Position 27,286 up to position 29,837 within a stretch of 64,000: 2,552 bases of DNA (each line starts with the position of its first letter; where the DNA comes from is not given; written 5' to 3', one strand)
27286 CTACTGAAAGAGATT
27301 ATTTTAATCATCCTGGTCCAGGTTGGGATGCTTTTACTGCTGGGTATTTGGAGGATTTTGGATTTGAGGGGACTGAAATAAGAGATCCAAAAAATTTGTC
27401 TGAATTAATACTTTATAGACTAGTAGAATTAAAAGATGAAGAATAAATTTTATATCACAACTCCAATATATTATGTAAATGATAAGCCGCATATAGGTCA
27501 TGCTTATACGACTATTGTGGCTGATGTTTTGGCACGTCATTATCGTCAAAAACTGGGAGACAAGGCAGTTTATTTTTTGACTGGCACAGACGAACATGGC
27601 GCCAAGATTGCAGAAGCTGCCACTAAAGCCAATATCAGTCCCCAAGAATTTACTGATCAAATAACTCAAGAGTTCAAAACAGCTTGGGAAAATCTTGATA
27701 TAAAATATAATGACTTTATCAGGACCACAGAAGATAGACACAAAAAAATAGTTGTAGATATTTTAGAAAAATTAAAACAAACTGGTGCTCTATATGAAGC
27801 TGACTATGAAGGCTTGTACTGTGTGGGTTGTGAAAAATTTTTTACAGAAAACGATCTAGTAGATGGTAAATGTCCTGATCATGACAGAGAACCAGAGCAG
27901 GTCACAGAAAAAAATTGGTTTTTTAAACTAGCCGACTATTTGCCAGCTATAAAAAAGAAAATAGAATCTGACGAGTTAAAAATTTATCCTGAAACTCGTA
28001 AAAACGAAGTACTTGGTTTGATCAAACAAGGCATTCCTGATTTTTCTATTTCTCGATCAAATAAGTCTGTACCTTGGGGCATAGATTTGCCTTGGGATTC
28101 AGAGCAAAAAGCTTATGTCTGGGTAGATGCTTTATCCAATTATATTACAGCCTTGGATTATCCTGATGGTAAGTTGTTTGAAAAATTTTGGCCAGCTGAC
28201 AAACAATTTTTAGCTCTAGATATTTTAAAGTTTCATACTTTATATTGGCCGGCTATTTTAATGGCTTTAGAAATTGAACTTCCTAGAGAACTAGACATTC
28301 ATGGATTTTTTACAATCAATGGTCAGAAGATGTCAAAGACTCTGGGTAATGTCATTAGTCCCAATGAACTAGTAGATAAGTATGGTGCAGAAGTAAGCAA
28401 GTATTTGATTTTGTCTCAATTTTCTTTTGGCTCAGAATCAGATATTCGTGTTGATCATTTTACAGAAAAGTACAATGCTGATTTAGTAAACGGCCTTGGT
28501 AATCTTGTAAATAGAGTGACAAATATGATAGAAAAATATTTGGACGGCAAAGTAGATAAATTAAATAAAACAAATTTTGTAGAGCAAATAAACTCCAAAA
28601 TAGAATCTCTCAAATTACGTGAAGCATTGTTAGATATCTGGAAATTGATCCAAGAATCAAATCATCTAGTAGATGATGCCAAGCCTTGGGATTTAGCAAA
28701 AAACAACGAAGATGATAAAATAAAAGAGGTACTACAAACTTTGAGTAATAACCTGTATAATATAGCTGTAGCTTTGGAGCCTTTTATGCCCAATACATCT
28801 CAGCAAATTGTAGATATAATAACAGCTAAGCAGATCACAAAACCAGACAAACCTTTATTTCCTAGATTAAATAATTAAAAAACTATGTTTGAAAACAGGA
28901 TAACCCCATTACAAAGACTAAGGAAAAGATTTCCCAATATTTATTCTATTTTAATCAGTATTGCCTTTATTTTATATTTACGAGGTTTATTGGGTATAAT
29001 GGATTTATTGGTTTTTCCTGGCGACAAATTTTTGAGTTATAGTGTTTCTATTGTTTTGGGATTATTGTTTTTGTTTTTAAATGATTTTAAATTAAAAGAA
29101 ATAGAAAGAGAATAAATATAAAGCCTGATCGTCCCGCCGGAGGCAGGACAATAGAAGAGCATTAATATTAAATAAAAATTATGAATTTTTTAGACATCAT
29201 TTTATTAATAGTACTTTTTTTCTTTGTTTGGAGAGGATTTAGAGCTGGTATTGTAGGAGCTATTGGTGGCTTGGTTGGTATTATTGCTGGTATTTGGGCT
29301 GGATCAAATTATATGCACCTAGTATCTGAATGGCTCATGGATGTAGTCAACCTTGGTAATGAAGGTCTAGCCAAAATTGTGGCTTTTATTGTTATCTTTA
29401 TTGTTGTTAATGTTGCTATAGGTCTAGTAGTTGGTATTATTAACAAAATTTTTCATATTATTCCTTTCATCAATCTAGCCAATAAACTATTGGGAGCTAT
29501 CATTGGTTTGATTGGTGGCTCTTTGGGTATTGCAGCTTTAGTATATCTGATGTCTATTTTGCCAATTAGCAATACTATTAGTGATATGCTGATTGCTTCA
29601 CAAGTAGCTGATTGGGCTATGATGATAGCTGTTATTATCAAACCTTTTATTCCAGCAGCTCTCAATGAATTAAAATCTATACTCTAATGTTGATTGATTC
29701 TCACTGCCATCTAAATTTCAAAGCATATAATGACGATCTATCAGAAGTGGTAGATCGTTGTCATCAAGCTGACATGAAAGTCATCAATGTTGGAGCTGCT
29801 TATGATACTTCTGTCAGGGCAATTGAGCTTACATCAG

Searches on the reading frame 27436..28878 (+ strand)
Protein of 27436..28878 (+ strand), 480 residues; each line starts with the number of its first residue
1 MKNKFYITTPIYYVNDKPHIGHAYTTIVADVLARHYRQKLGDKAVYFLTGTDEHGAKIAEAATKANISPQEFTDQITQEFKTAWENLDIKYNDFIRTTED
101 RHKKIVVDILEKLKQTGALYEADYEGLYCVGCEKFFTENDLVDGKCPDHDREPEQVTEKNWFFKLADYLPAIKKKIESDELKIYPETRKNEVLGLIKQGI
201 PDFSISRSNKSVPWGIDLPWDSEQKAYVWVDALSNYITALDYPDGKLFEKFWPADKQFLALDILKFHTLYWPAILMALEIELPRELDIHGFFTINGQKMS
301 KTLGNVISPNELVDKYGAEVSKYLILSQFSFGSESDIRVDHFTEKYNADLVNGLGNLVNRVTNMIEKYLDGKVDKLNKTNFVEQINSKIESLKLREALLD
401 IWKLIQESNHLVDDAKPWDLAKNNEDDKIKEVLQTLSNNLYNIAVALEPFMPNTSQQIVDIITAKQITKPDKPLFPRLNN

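Call 38: search_protein_families(library=pfam, proteins=[window:27436-28878:+])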
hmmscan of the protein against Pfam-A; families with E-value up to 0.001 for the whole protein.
window:27436-28878:+ (480 aa): 5 families
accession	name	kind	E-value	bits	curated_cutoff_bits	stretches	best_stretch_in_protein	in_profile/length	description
PF09334.17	tRNA-synt_1g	-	2e-97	326.9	20.1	2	151-361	174-390/391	tRNA synthetases class I (M)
PF00133.28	tRNA-synt_1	-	1.3e-25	90.4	22.7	2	2-219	22-244/414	tRNA synthetases class I (I, L, M and V)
PF01406.26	tRNA-synt_1e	-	2.5e-16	60.4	27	2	14-126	19-128/301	tRNA synthetases class I (C) catalytic domain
PF08264.19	Anticodon_1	-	3.6e-06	27.4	25.1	1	380-461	10-92/148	Anticodon-binding domain of tRNA ligase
PF19303.5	Anticodon_3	-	1.5e-05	25.4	23.5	1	381-471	21-110/152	Anticodon binding domain of methionyl tRNA ligase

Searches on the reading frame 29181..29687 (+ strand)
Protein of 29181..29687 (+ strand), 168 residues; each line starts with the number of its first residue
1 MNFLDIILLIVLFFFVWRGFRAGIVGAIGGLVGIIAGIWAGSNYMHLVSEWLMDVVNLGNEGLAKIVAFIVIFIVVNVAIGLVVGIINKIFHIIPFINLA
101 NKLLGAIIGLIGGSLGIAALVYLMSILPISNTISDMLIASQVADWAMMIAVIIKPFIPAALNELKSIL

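Call 38: search_protein_families(library=pfam, proteins=[window:29181-29687:+])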
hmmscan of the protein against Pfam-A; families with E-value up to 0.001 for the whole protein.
window:29181-29687:+ (168 aa): 1 family
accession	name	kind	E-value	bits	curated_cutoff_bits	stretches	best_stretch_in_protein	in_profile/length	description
PF02674.22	Colicin_V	-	1.2e-22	80.9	29.3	1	4-147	1-140/144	Colicin V production protein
